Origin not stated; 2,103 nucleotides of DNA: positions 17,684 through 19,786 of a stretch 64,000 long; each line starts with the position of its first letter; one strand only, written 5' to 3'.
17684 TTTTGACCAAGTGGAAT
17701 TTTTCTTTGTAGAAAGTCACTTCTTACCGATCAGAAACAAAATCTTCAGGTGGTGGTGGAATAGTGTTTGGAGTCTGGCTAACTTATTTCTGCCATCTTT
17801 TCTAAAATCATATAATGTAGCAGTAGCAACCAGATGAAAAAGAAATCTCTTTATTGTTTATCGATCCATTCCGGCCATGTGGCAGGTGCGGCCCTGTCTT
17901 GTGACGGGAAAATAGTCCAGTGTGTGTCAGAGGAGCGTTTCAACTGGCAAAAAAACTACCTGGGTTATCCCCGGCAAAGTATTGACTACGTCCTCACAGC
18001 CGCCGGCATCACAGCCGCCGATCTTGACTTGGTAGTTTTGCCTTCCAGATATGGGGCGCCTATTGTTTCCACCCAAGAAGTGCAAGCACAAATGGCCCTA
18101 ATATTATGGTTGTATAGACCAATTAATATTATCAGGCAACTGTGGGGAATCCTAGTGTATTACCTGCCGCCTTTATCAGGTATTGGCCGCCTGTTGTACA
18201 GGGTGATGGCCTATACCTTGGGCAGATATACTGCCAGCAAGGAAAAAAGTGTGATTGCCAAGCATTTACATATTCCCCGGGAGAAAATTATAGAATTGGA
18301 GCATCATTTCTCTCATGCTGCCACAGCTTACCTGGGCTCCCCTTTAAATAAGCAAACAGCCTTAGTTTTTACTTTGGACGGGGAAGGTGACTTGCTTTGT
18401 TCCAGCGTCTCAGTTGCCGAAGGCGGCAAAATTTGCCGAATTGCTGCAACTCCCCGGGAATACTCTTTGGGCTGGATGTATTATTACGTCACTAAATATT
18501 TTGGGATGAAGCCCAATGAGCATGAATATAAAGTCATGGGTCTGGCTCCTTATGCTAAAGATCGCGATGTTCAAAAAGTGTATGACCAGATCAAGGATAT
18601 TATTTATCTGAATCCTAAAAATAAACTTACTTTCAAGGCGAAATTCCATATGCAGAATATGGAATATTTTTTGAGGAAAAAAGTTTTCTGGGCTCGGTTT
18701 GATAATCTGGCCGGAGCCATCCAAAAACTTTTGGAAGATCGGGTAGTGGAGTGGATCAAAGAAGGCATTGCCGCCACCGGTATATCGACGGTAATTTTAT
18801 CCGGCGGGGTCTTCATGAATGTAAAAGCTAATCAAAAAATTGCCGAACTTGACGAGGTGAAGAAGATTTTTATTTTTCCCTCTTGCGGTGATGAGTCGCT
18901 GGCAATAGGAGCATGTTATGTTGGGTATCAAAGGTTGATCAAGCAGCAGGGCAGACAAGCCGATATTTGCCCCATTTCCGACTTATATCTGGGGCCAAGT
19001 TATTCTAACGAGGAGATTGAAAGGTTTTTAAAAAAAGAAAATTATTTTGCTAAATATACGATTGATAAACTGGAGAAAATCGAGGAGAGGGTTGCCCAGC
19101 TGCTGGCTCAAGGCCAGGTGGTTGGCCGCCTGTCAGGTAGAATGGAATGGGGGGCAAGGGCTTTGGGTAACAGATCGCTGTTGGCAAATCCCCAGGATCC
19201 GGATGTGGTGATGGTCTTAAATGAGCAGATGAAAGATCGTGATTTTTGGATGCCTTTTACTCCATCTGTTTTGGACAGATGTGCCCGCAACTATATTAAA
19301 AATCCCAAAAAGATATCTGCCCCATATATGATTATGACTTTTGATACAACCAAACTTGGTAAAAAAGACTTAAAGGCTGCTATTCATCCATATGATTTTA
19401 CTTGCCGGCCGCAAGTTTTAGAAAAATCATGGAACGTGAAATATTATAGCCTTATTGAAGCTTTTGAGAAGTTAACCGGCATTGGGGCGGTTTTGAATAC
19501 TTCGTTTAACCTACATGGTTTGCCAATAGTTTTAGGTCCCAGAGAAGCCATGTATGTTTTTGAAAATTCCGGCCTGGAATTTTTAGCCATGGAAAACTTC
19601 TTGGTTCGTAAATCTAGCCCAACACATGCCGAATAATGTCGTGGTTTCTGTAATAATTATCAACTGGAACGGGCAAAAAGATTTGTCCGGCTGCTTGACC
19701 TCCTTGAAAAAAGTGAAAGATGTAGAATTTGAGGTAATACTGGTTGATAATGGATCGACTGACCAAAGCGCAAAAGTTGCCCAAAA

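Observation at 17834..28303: Two NodU/CmcH-type carbamoyltransferases on opposite strands, one canonical and one divergent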

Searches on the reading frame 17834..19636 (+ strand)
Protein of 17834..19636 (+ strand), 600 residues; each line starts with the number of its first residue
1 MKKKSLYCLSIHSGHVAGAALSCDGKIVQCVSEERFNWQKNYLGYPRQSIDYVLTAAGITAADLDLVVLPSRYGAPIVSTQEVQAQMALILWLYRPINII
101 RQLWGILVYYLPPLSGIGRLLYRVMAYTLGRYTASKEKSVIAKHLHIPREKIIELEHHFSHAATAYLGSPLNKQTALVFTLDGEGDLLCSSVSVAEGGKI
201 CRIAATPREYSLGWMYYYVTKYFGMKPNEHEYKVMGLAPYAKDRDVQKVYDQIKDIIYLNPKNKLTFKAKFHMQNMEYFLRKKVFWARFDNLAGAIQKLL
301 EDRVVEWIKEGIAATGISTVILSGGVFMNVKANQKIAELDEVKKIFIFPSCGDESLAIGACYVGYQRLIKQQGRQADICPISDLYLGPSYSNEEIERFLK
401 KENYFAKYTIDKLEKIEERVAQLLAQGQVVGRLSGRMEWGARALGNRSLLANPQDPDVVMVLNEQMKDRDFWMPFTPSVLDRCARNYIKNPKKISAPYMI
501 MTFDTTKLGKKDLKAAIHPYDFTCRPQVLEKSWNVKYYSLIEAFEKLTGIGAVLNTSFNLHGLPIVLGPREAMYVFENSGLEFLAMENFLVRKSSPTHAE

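Call 3: search_protein_families(library=pfam, proteins=[window:17834-19636:+], max_evalue=0.001)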
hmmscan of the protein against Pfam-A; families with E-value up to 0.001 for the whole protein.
window:17834-19636:+ (600 aa): 3 families
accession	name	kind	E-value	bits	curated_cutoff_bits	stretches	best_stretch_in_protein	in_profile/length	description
PF16861.10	Carbam_trans_C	-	2.3e-56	190.5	27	1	421-593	1-170/170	Carbamoyltransferase C-terminus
PF02543.21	Carbam_trans_N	-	2e-43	149.6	24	1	15-361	10-345/346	Carbamoyltransferase N-terminus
PF22521.2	HypF_C_2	-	8.5e-05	22.9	27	1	290-359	167-240/241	Carbamoyltransferase, Kae1-like Domain, second subdomain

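Call 4: search_protein_families(library=ncbifam, proteins=[window:17834-19636:+], max_evalue=0.001)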
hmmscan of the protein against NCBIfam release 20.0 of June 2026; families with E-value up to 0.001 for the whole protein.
window:17834-19636:+ (600 aa): 3 families
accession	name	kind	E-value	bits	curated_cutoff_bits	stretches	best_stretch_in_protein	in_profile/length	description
NF041651.1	nodul_NodU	equivalog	5.2e-24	84.9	1000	1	296-563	281-527/556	nodulation protein NodU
TIGR00143.1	hypF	equivalog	5e-05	21.7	466.1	0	290-362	662-738/741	carbamoyltransferase HypF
TIGR00329.1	gcp_kae1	subfamily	0.00027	20.3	207.8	1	141-356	91-302/305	tRNA (adenosine(37)-N6)-threonylcarbamoyltransferase complex transferase subunit TsaD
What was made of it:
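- TsaD models score about 20 bits against cut-offs of 208-296 (call 4).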

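Call 6: search_solved_structures(query=window:17834-19636:+, max_evalue=0.001, show_alignments=2)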
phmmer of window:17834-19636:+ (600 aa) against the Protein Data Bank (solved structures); distinct sequences matched with E-value up to 0.001: 15.
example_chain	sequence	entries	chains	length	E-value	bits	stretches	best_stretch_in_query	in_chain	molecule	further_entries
3ver_A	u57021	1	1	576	3.4e-56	194.2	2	289-593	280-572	O-carbamoyltransferase TobZ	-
3vf4_A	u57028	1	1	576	8.9e-56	192.9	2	289-593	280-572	O-carbamoyltransferase TobZ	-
9s2t_A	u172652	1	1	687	9.5e-56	192.8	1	152-594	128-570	Decarbamoylnovobiocin carbamoyltransferase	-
3vf2_A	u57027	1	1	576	1.2e-55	192.4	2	289-593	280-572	O-carbamoyltransferase TobZ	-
3vex_A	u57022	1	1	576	1.3e-55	192.3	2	289-593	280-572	O-carbamoyltransferase TobZ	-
3ven_A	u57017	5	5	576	2.3e-55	191.5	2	289-593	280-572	O-carbamoyltransferase TobZ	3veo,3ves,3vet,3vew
3vez_A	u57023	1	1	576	2.3e-55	191.5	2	289-593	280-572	O-carbamoyltransferase TobZ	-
7xb6_A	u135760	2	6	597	1.6e-54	188.7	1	13-593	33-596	Carbamoyltransferase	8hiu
7vyj_A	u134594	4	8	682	3.8e-47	164.4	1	146-596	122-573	GdmN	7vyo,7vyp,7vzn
7vx0_A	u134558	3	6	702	4.3e-47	164.2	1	146-596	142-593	GdmN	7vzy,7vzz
7vzu_A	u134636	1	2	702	4.5e-47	164.1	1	146-596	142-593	GdmN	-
7vzq_A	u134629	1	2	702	4e-46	161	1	146-596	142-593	GdmN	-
7bie_A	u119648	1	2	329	0.00018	23.4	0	6-36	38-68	nvWRAP-T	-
7big_A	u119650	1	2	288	0.0002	23.3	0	6-36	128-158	v13WRAP-T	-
7bif_A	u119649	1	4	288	0.00067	21.6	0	6-36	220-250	v22WRAP-T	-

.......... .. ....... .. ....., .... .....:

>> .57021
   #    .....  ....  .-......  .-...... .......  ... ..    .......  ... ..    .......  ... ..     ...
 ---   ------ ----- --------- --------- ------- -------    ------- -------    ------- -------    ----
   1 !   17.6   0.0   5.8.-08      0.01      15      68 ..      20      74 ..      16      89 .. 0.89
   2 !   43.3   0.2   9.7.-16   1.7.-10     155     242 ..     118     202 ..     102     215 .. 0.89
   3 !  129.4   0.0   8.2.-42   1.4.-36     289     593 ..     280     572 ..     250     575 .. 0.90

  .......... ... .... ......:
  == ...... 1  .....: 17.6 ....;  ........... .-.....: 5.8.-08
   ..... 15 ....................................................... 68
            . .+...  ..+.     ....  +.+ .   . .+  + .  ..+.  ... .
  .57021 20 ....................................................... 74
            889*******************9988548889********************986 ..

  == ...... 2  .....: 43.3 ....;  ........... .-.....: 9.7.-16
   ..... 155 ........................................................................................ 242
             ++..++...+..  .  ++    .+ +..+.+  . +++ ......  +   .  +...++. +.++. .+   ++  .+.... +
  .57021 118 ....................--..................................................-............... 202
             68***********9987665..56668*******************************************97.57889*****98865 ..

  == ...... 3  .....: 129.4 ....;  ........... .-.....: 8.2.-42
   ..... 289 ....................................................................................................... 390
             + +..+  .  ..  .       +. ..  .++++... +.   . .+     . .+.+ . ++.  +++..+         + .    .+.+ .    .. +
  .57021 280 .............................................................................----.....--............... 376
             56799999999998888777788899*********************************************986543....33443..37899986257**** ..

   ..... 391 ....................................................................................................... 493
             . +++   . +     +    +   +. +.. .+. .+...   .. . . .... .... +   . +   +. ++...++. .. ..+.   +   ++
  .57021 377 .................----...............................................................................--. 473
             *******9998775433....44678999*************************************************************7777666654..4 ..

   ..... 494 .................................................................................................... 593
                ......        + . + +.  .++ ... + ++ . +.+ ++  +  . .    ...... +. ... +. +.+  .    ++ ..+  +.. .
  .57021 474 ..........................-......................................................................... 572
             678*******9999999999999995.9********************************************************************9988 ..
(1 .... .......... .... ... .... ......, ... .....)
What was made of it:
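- CT-A scores lower against Pfam and PDB than CT-B (calls 3, 6).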

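Call 11: find_homologous_proteins(query=window:17834-19636:+, max_evalue=1e-10)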
Query window:17834-19636:+ (600 aa): 7788 proteins with E <= 1e-10 among 8000 candidates; the best 120 are listed.
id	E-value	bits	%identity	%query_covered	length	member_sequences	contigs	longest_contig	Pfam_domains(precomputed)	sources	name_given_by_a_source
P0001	0.0e+0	1383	100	100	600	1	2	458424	PF02543.22,PF16861.11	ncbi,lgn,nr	ncbi:hypothetical protein HY388_00915 [Candidatus Daviesbacteria bacterium]|nr:hypothetical protein 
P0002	0.0e+0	1245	89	100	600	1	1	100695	PF02543.22,PF16861.11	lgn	-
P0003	9.7e-239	812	59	98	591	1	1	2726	PF02543.22,PF22521.3,PF16861.11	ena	-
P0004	2.0e-233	794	59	99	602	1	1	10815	PF02543.22,PF22521.3,PF16861.11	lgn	-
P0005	1.9e-232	791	58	99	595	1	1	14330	PF02543.22,PF22521.3,PF16861.11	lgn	-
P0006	3.7e-232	790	59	99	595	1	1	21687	PF02543.22,PF22521.3,PF16861.11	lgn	-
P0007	5.8e-232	790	59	99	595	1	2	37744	PF02543.22,PF22521.3,PF16861.11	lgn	-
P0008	7.5e-232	789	58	99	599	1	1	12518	PF02543.22,PF22521.3,PF16861.11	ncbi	-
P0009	7.7e-231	786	58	99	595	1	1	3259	PF02543.22,PF22521.3,PF16861.11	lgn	-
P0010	1.1e-229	782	58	99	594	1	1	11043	PF02543.22,PF22521.3,PF16861.11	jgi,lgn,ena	-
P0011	1.4e-228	778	57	98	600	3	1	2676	PF02543.22,PF16861.11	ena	-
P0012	1.5e-227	775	59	99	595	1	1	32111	PF02543.22,PF22521.3,PF16861.11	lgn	-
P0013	8.6e-227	773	57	99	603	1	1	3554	PF02543.22,PF16861.11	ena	-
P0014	1.1e-225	769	56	99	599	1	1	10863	PF02543.22,PF16861.11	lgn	-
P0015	3.4e-223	761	56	98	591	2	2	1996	PF02543.22,PF22521.3,PF16861.11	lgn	-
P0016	6.0e-223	760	57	98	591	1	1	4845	PF02543.22,PF22521.3,PF16861.11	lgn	-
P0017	3.2e-222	757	57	98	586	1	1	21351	PF02543.22,PF16861.11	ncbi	-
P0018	1.5e-219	749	56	98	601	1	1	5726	PF02543.22,PF22521.3,PF16861.11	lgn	-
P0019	1.2e-217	742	54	99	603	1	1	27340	PF02543.22,PF22521.3,PF16861.11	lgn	-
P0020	4.6e-217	740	53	99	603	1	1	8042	PF02543.22,PF22521.3,PF16861.11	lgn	-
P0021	6.3e-217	740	55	98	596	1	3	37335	PF02543.22,PF22521.3,PF16861.11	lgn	-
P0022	7.3e-217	740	55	99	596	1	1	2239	PF02543.22,PF16861.11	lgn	-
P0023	5.4e-215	734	54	98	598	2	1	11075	PF02543.22,PF16861.11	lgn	-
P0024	9.8e-215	733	55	98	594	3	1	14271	PF02543.22,PF16861.11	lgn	-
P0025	1.0e-214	733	54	99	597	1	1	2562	PF02543.22,PF16861.11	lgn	-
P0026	1.3e-214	732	55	98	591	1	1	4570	PF02543.22,PF16861.11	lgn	-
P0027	1.8e-214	732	55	99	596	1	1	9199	PF02543.22,PF16861.11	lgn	-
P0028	2.1e-214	732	54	98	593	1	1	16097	PF02543.22,PF16861.11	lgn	-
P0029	2.2e-214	732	54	99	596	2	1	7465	PF02543.22,PF16861.11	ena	-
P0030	3.2e-214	731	55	98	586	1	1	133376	PF02543.22,PF16861.11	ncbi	-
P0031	5.1e-214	730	55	99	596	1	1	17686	PF02543.22,PF16861.11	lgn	-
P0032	7.6e-214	730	57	98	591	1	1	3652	PF02543.22,PF16861.11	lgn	-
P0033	1.1e-213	729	55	98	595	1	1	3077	PF02543.22,PF16861.11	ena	-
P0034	5.0e-213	727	54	99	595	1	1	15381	PF02543.22,PF16861.11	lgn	-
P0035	9.3e-213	726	55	98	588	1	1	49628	PF02543.22,PF22521.3,PF16861.11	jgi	jgi:carbamoyltransferase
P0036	1.8e-212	725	53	99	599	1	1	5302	PF02543.22,PF22521.3,PF16861.11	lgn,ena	-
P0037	3.4e-212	724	53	99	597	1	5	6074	PF02543.22,PF16861.11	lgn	-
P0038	9.0e-212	723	53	98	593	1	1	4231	PF02543.22,PF16861.11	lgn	-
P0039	1.4e-211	722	55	99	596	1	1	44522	PF02543.22,PF16861.11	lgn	-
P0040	1.5e-211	722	55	99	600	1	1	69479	PF02543.22,PF22521.3,PF16861.11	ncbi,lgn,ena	-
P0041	3.2e-211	721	54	98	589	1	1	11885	PF02543.22,PF16861.11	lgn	-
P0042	3.6e-211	721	53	98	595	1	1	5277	PF02543.22,PF16861.11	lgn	-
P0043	4.3e-211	721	54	99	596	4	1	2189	PF02543.22,PF16861.11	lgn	-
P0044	7.7e-211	720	54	99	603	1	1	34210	PF02543.22,PF16861.11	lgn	-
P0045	1.1e-210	719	53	99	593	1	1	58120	PF02543.22,PF16861.11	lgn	-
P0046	1.2e-210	719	55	98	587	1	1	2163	PF02543.22,PF22521.3,PF16861.11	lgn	-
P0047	2.7e-210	718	53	99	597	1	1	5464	PF02543.22,PF22521.3,PF16861.11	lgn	-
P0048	3.7e-210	718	54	99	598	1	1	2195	PF02543.22,PF16861.11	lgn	-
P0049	4.0e-210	717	54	99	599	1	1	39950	PF02543.22,PF16861.11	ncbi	-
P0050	5.2e-210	717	53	98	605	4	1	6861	PF02543.22,PF00814.32,PF22521.3,PF16861.11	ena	-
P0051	1.1e-209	716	54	99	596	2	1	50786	PF02543.22,PF16861.11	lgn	-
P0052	1.4e-209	716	54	99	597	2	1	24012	PF02543.22,PF16861.11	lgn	-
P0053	2.1e-208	712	52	99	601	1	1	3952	PF02543.22,PF16861.11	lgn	-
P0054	3.1e-208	711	53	98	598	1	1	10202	PF02543.22,PF16861.11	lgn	-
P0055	3.7e-208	711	53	99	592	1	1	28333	PF02543.22,PF22521.3,PF16861.11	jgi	jgi:carbamoyltransferase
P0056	9.1e-208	710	54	98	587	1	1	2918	PF02543.22,PF22521.3,PF16861.11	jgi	-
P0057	1.9e-207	709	53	99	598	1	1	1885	PF02543.22,PF22521.3,PF16861.11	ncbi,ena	-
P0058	3.2e-207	708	52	98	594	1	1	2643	PF02543.22,PF16861.11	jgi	jgi:carbamoyltransferase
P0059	3.4e-207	708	53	99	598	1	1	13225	PF02543.22,PF16861.11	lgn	-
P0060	5.9e-207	707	52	99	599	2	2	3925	PF02543.22,PF16861.11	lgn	-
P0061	1.1e-205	703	54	98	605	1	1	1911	PF02543.22,PF16861.11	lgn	-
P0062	2.5e-205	702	53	98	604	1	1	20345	PF02543.22,PF16861.11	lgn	-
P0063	3.6e-205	701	53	99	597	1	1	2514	PF02543.22,PF00814.32,PF22521.3,PF16861.11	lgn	-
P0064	3.9e-205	701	52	98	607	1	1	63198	PF02543.22,PF16861.11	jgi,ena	-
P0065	1.2e-204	699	53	98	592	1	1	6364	PF02543.22,PF16861.11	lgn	-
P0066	4.6e-204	697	51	98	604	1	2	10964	PF02543.22,PF16861.11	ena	-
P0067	5.5e-204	697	52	98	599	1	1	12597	PF02543.22,PF16861.11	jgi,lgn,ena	-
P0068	5.5e-204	697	53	99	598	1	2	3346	PF02543.22,PF16861.11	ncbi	-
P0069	5.6e-204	697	55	98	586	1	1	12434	PF02543.22,PF16861.11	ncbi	-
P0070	5.8e-204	697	54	98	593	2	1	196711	PF02543.22,PF16861.11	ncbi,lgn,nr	ncbi:MAG: carbamoyltransferase C-terminal domain-containing protein [Candidatus Levybacteria bacteri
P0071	9.4e-204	696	53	99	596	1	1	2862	PF02543.22,PF22521.3,PF16861.11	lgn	-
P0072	2.3e-203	695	53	98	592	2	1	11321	PF02543.22,PF16861.11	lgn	-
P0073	2.5e-203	695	52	98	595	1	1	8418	PF02543.22,PF16861.11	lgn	-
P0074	5.6e-203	694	51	98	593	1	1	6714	PF02543.22,PF22521.3,PF16861.11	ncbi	-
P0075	6.2e-203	694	51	99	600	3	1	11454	PF02543.22,PF16861.11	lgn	-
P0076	8.3e-203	693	54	99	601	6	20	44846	PF02543.22,PF16861.11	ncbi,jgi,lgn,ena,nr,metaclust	ncbi:MAG: Carbamoyl transferase [Microgenomates group bacterium GW2011_GWC1_39_12]|nr:MAG: Carbamoyl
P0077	1.5e-202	692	52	98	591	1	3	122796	PF02543.22,PF00814.32,PF22521.3,PF16861.11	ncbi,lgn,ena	ncbi:MAG: carbamoyltransferase C-terminal domain-containing protein [Patescibacteria group bacterium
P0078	3.9e-202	691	53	98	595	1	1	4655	PF02543.22,PF16861.11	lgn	-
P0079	6.9e-202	690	54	98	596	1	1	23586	PF02543.22,PF16861.11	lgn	-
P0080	3.2e-201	688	53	99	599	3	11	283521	PF02543.22,PF16861.11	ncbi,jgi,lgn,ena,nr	ncbi:MAG: Carbamoyl transferase [Candidatus Amesbacteria bacterium GW2011_GWA2_47_11b]|nr:MAG: Carba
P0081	6.4e-201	687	52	98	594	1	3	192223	PF02543.22,PF16861.11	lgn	-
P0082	1.3e-200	686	54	98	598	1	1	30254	PF02543.22,PF16861.11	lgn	-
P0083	2.1e-200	685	54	98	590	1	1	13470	PF02543.22,PF16861.11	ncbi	ncbi:MAG: carbamoyltransferase C-terminal domain-containing protein [Candidatus Omnitrophota bacteri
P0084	2.8e-200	685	51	99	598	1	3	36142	PF02543.22,PF22521.3,PF16861.11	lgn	-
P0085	2.9e-199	682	52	99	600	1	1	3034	PF02543.22,PF22521.3,PF16861.11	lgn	-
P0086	4.2e-199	681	52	98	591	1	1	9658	PF02543.22,PF16861.11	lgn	-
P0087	1.8e-198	679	51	99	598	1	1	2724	PF02543.22,PF22521.3,PF16861.11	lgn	-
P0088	3.7e-198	678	51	98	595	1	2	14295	PF02543.22,PF00814.32,PF22521.3,PF16861.11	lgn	-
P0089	4.4e-198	678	50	98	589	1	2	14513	PF02543.22,PF00814.32,PF22521.3,PF16861.11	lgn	-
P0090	5.3e-198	677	53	98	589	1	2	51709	PF02543.22,PF00814.32,PF22521.3,PF16861.11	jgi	-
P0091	8.2e-198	677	51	98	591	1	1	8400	PF02543.22,PF22521.3,PF16861.11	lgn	-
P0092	1.1e-196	673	51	98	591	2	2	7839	PF02543.22,PF22521.3,PF16861.11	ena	-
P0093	1.9e-196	672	51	98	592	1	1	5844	PF02543.22,PF00814.32,PF16861.11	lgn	-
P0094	7.5e-196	670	50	98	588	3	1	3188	PF02543.22,PF22521.3,PF16861.11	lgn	-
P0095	1.0e-195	670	51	98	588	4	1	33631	PF02543.22,PF16861.11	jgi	jgi:carbamoyltransferase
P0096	1.5e-195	669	51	98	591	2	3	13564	PF02543.22,PF00814.32,PF16861.11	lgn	-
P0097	4.6e-195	668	48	98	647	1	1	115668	PF02543.22,PF16861.11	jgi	jgi:carbamoyltransferase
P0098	6.0e-195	667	51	98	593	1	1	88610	PF02543.22,PF16861.11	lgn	-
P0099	9.5e-195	667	51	98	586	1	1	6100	PF02543.22,PF16861.11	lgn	-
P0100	3.3e-194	665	49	98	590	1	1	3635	PF02543.22,PF22521.3,PF16861.11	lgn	-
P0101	4.7e-194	664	51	98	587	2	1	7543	PF02543.22,PF16861.11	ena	-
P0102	5.6e-194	664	51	98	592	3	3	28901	PF02543.22,PF00814.32,PF22521.3,PF16861.11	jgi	-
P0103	1.1e-193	663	51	98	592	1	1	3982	PF02543.22,PF22521.3,PF16861.11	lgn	-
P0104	1.8e-193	662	51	98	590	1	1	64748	PF02543.22,PF16861.11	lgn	-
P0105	1.8e-193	662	51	98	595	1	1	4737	PF02543.22,PF16861.11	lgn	-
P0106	1.9e-193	662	50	98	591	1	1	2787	PF02543.22,PF16861.11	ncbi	-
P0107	1.9e-193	662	50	98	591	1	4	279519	PF02543.22,PF16861.11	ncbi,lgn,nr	ncbi:carbamoyltransferase [Candidatus Daviesbacteria bacterium]|nr:carbamoyltransferase [Candidatus 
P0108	3.5e-193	662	50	98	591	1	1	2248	PF02543.22,PF00814.32,PF16861.11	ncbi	-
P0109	4.5e-193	661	51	98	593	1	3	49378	PF02543.22,PF22521.3,PF16861.11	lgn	-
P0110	4.8e-193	661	51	98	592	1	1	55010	PF02543.22,PF16861.11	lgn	-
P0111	9.7e-193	660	50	98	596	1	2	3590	PF02543.22,PF22521.3,PF16861.11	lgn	-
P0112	1.3e-192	660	50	98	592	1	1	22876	PF02543.22,PF22521.3,PF16861.11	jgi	jgi:carbamoyltransferase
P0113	1.3e-192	660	51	98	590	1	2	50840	PF02543.22,PF22521.3,PF16861.11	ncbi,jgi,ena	-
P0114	1.4e-192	660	49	99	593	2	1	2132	PF02543.22,PF22521.3,PF16861.11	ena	-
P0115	1.6e-192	659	50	98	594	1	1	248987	PF02543.22,PF16861.11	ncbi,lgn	-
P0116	2.8e-192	659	51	98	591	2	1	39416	PF02543.22,PF22521.3,PF16861.11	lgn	-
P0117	3.5e-192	658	49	98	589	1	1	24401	PF02543.22,PF00814.32,PF22521.3,PF16861.11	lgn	-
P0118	5.8e-192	658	49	98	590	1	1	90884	PF02543.22,PF00814.32,PF22521.3,PF16861.11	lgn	-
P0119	6.5e-192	657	50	98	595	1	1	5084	PF02543.22,PF16861.11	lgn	-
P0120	3.7e-191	655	51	98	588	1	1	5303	PF02543.22,PF16861.11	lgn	-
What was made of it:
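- CT-A is annotated 'hypothetical protein' in NCBI (call 11).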

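Call 20: find_encoding_contigs(protein=P0118, flank=10000, max_places=2)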
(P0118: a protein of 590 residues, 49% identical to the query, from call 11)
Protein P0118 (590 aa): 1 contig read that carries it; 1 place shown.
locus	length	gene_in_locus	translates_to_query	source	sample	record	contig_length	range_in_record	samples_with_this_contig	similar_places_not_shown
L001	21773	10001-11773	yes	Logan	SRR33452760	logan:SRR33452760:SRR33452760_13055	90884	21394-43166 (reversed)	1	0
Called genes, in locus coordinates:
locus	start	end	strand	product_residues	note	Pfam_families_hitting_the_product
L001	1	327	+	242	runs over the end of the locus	PF00535:Glycos_transf_2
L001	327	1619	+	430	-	PF00278:Orn_DAP_Arg_deC, PF02784:Orn_Arg_deC_N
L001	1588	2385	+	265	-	PF01209:Ubie_methyltran, PF08241:Methyltransf_11, PF08242:Methyltransf_12, PF13489:Methyltransf_23, PF13649:Methyltransf_25, PF13847:Methyltransf_31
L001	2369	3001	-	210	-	PF01073:3Beta_HSD (weak), PF01370:Epimerase, PF02719:Polysacc_synt_2 (weak), PF04321:RmlD_sub_bind, PF05368:NmrA (weak), PF07993:NAD_binding_4 (faint), PF16363:GDP_Man_Dehyd, PF13460:NAD_binding_10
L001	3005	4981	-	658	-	-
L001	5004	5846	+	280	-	PF00535:Glycos_transf_2, PF10111:Glyco_tranf_2_2, PF13641:Glyco_tranf_2_3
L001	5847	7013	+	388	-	PF00534:Glycos_transf_1, PF13692:Glyco_trans_1_4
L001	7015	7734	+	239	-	PF05050:Methyltransf_21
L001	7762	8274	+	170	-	PF00132:Hexapep, PF14602:Hexapep_2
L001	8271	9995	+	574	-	PF02543:Carbam_trans_N, PF16861:Carbam_trans_C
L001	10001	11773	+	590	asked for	PF02543:Carbam_trans_N, PF00814:TsaD (faint), PF22521:HypF_C_2 (weak), PF16861:Carbam_trans_C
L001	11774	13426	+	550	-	-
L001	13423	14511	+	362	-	PF00070:Pyr_redox (faint), PF01266:DAO, PF07992:Pyr_redox_2 (faint), PF12831:FAD_oxidored (faint)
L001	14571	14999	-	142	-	PF04138:GtrA_DPMS_TM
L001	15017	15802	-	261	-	PF00535:Glycos_transf_2 (weak)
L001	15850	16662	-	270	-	PF01261:AP_endonuc_2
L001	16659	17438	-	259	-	-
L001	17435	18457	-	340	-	PF00535:Glycos_transf_2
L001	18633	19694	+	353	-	PF00535:Glycos_transf_2, PF10111:Glyco_tranf_2_2, PF13641:Glyco_tranf_2_3, PF13632:Glyco_trans_2_3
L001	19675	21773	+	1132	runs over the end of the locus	PF11847:GT-C_AftD (weak)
